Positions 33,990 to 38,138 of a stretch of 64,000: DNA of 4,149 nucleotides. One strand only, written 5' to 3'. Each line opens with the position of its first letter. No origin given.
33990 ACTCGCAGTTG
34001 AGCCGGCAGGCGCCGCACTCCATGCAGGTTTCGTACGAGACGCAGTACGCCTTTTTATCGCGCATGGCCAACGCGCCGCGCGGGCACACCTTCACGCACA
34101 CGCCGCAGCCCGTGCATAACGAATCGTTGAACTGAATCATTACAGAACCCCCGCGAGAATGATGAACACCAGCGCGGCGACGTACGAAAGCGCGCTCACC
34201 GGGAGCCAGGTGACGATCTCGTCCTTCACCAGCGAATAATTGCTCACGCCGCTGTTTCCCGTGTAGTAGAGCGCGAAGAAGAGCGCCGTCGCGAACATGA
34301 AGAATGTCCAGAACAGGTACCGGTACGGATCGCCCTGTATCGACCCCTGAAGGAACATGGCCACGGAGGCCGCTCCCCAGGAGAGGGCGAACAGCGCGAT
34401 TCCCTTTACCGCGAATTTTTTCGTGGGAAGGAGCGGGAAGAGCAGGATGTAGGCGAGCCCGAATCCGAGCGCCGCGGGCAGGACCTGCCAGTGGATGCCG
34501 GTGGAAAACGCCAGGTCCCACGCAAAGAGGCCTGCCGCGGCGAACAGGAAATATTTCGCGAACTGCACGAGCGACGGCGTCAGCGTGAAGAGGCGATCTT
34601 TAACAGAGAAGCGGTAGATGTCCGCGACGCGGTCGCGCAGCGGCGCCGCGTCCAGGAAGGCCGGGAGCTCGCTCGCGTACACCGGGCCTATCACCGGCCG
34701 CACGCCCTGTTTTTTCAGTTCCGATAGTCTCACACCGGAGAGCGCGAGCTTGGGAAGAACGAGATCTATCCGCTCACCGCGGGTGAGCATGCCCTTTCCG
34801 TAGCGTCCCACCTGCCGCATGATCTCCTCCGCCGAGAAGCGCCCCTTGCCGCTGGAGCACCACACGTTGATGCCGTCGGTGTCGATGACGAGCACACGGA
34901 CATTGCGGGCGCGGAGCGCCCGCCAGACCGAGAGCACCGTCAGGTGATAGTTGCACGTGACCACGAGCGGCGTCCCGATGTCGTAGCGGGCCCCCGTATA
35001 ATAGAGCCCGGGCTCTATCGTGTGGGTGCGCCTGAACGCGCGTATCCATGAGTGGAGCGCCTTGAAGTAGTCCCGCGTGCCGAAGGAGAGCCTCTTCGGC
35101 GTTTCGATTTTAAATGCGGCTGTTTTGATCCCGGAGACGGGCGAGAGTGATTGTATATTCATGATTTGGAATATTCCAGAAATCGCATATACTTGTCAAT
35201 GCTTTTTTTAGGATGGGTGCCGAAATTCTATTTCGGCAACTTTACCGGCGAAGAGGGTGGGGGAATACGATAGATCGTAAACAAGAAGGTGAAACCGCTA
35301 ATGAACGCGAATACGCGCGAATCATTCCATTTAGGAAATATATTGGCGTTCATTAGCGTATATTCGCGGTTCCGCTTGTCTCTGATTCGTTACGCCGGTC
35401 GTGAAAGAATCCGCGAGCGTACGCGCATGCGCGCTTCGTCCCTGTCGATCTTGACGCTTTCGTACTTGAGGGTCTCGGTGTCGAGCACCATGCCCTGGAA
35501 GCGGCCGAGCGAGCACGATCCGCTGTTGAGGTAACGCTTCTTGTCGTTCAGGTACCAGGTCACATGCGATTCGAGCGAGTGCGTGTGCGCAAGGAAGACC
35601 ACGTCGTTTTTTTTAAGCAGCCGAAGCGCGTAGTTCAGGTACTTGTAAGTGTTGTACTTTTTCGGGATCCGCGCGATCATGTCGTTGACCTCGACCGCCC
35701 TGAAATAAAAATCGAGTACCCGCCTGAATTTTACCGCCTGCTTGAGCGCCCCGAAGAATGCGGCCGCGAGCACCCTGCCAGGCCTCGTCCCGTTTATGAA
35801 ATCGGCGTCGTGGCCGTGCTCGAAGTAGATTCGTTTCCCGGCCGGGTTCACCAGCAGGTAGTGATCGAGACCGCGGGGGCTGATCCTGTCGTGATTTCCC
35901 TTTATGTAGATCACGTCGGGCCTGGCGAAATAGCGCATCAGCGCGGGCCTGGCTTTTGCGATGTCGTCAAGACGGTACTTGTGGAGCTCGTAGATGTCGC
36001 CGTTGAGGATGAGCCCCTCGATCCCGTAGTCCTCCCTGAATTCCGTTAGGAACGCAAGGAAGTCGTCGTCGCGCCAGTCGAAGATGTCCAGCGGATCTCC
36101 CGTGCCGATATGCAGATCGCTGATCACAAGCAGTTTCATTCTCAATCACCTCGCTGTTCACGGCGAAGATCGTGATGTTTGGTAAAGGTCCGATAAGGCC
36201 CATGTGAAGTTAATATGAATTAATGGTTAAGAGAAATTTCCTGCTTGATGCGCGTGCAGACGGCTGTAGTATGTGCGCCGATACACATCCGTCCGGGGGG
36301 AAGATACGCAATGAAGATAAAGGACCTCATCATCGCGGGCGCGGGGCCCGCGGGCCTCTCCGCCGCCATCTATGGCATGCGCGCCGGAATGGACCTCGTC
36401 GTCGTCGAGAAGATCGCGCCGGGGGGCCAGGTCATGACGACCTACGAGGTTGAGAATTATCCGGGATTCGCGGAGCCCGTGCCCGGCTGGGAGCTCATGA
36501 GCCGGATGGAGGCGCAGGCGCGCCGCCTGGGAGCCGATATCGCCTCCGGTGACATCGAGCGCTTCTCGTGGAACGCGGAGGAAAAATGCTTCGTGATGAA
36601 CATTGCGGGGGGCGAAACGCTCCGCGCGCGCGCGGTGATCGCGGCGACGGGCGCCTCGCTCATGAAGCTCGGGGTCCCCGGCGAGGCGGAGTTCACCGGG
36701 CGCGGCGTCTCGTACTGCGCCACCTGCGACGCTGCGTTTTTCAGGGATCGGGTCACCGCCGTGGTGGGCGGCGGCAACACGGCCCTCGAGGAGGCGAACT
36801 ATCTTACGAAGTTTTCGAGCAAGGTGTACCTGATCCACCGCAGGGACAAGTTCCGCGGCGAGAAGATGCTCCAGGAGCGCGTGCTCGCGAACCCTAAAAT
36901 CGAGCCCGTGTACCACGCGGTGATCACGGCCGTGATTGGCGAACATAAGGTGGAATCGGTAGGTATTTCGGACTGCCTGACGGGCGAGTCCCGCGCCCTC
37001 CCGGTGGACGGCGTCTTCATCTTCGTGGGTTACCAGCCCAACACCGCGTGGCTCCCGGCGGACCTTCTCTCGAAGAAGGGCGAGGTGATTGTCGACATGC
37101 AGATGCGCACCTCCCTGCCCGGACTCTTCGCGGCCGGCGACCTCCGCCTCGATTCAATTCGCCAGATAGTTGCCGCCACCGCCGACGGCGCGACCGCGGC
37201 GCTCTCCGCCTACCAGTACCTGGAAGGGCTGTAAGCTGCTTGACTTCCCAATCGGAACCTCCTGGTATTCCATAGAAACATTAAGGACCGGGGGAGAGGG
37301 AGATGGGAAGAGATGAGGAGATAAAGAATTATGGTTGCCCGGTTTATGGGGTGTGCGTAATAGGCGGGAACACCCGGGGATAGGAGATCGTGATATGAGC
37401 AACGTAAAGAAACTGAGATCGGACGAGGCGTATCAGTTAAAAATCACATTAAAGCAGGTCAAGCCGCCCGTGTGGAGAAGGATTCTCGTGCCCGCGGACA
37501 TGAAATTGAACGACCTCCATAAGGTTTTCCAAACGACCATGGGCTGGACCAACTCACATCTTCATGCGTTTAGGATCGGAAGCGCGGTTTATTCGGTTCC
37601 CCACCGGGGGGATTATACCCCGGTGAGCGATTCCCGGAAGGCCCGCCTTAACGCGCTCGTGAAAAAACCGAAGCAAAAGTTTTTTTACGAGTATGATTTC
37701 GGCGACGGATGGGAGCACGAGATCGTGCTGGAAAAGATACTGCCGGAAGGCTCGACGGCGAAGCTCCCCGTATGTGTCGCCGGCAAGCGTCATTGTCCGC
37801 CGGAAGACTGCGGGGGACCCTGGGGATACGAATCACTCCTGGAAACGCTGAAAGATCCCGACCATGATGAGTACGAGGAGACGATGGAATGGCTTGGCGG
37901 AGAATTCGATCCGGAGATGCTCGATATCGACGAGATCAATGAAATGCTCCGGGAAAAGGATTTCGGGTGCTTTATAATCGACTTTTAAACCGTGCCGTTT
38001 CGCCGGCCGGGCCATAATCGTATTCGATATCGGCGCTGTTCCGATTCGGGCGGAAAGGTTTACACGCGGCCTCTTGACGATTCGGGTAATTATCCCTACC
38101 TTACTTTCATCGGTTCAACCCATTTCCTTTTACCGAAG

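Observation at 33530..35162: Candidate mercury-methylation locus: HgcA-like corrinoid membrane protein + HgcB-like CC-terminated ferredoxin + ArsR metalloregulator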

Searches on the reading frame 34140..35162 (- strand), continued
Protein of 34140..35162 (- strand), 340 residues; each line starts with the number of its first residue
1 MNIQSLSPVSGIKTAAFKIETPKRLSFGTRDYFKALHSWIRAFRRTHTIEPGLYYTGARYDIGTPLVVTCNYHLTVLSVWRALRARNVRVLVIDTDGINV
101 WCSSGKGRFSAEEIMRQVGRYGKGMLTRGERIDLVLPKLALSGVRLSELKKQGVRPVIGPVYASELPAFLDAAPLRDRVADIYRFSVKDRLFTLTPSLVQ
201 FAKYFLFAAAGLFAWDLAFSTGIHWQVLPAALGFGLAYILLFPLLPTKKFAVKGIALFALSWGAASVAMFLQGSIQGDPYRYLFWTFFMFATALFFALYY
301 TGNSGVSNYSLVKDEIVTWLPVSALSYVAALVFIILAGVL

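Call 68: find_encoding_contigs(protein=P0014, flank=5000, max_places=1)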
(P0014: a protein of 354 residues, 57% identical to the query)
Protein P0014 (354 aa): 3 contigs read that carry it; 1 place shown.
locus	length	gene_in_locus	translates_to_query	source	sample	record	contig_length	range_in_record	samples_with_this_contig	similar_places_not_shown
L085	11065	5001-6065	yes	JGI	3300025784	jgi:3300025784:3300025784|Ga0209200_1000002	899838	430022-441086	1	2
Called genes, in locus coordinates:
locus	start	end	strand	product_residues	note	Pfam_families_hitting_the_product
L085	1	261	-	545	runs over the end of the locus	PF04307:YdjM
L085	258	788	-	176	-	-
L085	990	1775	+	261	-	PF13857:Ank_5 (faint), PF07119:DUF1375, PF12796:Ank_2, PF13637:Ank_4 (faint), PF00023:Ank (faint), PF13606:Ank_3 (faint)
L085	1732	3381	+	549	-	PF12833:HTH_18, PF00165:HTH_AraC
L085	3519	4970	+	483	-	-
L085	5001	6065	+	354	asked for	-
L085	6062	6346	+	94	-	PF00037:Fer4, PF12797:Fer4_2 (weak), PF12837:Fer4_6, PF13183:Fer4_8 (faint), PF13237:Fer4_10, PF13534:Fer4_17 (faint), PF12838:Fer4_7, PF13187:Fer4_9, +2 more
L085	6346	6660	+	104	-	PF01022:HTH_5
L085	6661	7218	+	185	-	-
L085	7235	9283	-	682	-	PF00884:Sulfatase, PF01663:Phosphodiest (faint)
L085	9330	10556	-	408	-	-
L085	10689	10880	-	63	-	-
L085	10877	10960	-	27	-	-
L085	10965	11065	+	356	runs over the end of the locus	PF00180:Iso_dh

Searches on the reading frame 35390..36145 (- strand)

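Call 15: search_protein_families(library=pfam, proteins=[window:35390-36145:-], max_evalue=0.001)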
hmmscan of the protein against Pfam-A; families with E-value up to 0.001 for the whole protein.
window:35390-36145:- (251 aa): 2 families
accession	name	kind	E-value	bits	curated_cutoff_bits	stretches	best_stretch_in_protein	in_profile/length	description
PF00149.33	Metallophos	-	7.9e-10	39.9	21.5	1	3-190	1-190/191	Calcineurin-like phosphoesterase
PF12850.12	Metallophos_2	-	2.3e-08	34.7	27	1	3-218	1-142/154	Calcineurin-like phosphoesterase superfamily domain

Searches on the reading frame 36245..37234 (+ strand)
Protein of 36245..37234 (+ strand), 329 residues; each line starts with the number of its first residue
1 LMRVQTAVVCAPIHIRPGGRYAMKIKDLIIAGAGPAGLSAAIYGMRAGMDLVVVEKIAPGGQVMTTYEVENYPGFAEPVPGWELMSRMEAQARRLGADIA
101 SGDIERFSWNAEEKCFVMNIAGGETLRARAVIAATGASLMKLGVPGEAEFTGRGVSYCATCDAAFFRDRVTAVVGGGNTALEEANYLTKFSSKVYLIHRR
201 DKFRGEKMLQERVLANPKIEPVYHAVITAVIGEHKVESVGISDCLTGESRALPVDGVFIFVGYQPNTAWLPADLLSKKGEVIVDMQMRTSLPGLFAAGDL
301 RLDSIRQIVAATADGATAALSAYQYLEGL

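Call 15: search_protein_families(library=pfam, proteins=[window:36245-37234:+], max_evalue=0.001)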
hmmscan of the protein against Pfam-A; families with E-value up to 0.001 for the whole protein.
window:36245-37234:+ (329 aa): 11 families
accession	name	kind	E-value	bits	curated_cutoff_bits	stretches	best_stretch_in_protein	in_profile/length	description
PF07992.20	Pyr_redox_2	-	6.4e-49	167.4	26.1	1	27-315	2-291/291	Pyridine nucleotide-disulphide oxidoreductase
PF13738.12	Pyr_redox_3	-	2.6e-17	63.4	30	1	123-298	120-305/305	Pyridine nucleotide-disulphide oxidoreductase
PF00070.33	Pyr_redox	-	5.2e-13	49.8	22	1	172-241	3-79/82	Pyridine nucleotide-disulphide oxidoreductase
PF00890.30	FAD_binding_2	-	2e-06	27.7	20.4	1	27-61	1-36/414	FAD binding domain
PF01946.23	Thi4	-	4.5e-06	26.5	26.2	1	26-62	18-56/235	Thi4 family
PF01266.30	DAO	-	7.8e-06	26.1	27.9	0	27-61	1-37/353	FAD dependent oxidoreductase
PF03486.20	HI0933_like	-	3.4e-05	23.8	50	0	27-58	2-33/244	HI0933-like protein Rossmann domain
PF13450.12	NAD_binding_8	-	9.5e-05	23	21.9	0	30-69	1-40/68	NAD(P)-binding Rossmann-like domain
PF01494.25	FAD_binding_3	-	9.9e-05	22.1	22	0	28-58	4-34/349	FAD binding domain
PF12831.13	FAD_oxidored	-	0.0007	19.4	27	0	27-62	1-37/416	FAD dependent oxidoreductase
PF05834.18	Lycopene_cycl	-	0.00084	18.9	23.4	0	27-55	1-31/380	Lycopene cyclase protein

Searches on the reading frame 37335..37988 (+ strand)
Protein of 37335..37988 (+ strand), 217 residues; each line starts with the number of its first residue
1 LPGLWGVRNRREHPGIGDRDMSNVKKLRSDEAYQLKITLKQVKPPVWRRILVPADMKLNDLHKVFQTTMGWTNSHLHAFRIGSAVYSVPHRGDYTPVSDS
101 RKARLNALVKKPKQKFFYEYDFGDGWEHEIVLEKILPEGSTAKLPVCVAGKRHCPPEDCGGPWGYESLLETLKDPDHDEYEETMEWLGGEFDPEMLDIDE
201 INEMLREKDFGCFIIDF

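Call 15: search_protein_families(library=pfam, proteins=[window:37335-37988:+], max_evalue=0.001)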
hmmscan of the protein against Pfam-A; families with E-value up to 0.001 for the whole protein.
window:37335-37988:+ (217 aa): 1 family
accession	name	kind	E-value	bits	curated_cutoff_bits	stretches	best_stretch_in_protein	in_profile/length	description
PF07929.16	PRiA4_ORF3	-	1.6e-69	233.5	26.6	1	32-200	2-173/173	Plasmid pRiA4b ORF-3-like protein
